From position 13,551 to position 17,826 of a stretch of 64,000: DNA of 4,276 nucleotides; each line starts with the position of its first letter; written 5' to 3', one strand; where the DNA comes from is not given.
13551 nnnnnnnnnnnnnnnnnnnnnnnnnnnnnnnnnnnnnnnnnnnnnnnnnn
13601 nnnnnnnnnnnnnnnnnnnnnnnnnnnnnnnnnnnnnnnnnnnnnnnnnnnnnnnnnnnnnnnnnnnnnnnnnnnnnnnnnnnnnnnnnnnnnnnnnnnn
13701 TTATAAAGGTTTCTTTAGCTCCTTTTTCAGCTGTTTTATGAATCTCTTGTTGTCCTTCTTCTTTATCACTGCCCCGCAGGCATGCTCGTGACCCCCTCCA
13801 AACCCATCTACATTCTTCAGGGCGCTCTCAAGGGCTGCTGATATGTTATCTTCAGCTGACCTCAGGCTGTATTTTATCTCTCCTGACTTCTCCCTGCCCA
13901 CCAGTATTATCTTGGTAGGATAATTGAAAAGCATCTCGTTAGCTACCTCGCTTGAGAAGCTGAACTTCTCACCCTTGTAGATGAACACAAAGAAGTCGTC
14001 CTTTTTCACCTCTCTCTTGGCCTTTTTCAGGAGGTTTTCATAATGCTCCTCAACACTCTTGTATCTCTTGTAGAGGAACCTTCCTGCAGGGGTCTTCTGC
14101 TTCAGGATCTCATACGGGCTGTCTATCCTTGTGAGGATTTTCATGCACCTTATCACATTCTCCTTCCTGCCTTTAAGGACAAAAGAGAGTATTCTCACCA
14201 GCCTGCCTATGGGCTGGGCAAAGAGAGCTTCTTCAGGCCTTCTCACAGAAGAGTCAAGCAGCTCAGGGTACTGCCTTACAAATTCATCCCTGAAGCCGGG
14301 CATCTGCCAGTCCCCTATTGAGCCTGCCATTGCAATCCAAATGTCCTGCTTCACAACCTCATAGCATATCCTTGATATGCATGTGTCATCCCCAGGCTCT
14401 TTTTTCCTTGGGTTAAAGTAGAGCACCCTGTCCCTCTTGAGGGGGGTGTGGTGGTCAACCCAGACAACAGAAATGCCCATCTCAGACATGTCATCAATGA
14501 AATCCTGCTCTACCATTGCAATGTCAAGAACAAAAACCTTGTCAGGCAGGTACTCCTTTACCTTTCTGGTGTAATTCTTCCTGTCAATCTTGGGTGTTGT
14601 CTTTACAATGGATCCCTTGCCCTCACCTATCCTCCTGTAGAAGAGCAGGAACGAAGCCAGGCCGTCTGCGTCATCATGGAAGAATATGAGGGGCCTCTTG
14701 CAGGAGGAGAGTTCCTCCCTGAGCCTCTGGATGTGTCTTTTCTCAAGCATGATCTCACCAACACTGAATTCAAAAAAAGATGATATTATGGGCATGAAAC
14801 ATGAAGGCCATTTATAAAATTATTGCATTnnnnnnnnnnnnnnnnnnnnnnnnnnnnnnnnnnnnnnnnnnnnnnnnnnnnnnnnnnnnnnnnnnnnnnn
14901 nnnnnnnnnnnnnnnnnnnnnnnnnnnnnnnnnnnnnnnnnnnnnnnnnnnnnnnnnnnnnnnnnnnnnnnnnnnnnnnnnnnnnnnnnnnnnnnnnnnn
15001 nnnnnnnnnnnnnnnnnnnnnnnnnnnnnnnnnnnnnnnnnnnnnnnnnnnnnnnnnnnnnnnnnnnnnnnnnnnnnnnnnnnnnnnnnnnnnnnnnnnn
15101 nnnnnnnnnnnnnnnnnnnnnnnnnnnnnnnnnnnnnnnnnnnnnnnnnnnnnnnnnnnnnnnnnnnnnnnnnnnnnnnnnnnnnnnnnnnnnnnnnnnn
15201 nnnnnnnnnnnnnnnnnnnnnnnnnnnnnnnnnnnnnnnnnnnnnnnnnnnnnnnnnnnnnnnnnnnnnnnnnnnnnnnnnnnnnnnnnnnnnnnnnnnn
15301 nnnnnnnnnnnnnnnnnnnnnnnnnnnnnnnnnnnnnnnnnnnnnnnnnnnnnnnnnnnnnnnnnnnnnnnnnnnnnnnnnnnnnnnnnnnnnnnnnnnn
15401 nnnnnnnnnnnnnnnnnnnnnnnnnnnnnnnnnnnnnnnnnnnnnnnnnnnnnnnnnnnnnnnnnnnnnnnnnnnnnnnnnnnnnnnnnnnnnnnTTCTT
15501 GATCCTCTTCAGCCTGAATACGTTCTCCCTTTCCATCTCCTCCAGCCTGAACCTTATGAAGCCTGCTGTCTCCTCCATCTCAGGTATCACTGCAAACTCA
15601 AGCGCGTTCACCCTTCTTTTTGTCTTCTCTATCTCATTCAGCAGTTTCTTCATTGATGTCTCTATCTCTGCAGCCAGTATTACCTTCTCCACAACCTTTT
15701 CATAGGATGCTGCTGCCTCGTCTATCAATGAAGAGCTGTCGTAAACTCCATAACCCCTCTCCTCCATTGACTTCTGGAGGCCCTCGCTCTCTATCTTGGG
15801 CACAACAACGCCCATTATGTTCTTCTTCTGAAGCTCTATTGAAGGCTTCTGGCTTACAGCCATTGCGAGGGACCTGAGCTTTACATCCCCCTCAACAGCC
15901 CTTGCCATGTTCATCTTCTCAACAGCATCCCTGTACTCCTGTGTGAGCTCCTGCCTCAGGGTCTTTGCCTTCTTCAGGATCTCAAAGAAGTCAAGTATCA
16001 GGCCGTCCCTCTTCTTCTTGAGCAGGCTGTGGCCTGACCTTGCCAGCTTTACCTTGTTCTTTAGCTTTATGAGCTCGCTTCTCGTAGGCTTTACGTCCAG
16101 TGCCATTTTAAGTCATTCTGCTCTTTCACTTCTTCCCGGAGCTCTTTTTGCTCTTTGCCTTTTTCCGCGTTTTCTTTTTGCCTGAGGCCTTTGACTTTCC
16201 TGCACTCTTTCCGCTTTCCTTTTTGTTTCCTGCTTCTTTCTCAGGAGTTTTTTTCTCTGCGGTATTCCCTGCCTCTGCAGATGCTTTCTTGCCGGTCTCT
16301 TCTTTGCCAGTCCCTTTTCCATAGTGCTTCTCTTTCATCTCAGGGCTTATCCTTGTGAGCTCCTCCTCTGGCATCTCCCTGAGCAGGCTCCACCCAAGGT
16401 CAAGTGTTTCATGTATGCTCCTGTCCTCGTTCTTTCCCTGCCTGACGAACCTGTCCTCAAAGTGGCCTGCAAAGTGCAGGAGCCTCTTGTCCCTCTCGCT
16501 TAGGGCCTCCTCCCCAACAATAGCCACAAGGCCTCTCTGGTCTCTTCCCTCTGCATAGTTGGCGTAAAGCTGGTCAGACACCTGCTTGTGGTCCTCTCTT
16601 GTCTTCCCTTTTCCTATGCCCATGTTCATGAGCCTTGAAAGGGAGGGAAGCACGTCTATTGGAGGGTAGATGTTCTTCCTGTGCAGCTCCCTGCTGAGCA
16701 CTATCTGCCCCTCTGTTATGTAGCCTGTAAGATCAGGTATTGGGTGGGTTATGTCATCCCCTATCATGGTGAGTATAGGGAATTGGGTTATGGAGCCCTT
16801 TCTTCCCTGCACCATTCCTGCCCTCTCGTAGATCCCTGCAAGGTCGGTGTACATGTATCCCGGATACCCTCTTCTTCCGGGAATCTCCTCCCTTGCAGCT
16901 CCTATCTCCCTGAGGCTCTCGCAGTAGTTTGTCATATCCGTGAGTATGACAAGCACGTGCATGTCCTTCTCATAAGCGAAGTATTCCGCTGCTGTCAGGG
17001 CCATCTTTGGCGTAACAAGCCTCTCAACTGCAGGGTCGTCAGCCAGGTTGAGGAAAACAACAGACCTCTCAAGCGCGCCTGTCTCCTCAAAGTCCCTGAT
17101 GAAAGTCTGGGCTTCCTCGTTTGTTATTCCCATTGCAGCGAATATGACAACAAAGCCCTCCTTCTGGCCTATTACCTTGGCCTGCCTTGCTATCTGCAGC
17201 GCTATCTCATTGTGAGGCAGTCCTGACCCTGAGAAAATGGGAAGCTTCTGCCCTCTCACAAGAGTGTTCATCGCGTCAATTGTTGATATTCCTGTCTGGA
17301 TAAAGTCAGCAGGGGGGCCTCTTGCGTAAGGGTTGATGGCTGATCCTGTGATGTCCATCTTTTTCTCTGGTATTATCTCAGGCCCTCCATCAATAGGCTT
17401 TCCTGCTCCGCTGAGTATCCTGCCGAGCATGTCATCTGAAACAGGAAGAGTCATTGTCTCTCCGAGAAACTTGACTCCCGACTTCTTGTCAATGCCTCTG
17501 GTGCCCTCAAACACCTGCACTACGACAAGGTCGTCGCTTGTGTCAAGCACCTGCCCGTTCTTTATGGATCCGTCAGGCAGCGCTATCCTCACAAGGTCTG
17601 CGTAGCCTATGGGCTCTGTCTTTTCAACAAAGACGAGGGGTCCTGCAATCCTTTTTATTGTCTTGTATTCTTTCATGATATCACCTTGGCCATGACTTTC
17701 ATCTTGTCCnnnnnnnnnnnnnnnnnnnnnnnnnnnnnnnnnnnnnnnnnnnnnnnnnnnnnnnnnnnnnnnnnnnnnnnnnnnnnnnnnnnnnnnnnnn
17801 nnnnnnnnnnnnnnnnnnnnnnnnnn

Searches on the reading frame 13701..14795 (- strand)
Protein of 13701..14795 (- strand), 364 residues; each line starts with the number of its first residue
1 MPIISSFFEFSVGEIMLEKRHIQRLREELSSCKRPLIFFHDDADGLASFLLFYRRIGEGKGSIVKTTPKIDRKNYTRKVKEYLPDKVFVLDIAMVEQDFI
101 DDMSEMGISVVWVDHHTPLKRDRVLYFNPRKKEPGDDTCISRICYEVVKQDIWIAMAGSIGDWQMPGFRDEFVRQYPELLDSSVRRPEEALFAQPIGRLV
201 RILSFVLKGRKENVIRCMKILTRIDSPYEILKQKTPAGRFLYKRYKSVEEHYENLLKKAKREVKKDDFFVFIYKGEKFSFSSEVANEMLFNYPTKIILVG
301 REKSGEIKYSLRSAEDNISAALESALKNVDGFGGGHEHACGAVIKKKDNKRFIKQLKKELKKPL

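Call 47: search_protein_families(library=pfam, proteins=[window:13701-14795:-], max_evalue=0.00001)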
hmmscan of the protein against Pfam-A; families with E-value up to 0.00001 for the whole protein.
window:13701-14795:- (364 aa): 2 families
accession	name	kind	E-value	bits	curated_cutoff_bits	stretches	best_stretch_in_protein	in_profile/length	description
PF02272.25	DHHA1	-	1.7e-11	44.9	25.9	1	281-361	18-101/102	DHHA1 domain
PF01368.27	DHH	-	1.7e-09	38.4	28.1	1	36-149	3-103/125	DHH family, N-terminal domain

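Call 75: search_protein_families(library=ncbifam, proteins=[window:13701-14795:-], max_evalue=0.00001)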
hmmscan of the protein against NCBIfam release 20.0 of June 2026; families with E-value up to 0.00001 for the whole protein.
window:13701-14795:- (364 aa): 3 families
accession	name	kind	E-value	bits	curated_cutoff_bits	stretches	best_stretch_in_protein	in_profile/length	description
NF053576.1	RecJ_archaeal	equivalog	1.3e-20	73.7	360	2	254-360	333-449/452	RecJ family nuclease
TIGR00644.1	recJ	equivalog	2e-11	42.9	396.9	1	243-362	304-424/546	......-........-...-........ exonuclease RecJ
NF040701.1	RecJ_Meth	equivalog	2.7e-11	42.9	550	1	316-360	406-449/449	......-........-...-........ exonuclease RecJ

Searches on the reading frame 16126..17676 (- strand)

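Call 14: search_protein_families(library=pfam, proteins=[window:16126-17676:-], max_evalue=0.00001)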
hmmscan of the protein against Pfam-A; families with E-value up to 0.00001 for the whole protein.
window:16126-17676:- (516 aa): 3 families
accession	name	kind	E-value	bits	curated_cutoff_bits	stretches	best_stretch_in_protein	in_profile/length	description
PF00006.31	ATP-synt_ab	-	2.4e-82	276.2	29.5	1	129-347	1-213/213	ATP synthase alpha/beta family, nucleotide-binding domain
PF22919.1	ATP-synt_VA_C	-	1.3e-31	109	24.7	1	353-451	2-100/101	C-terminal domain of V and A type ATP synthase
PF02874.29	ATP-synt_ab_N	-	6e-13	49.5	20.9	1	7-72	1-69/69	ATP synthase alpha/beta family, beta-barrel domain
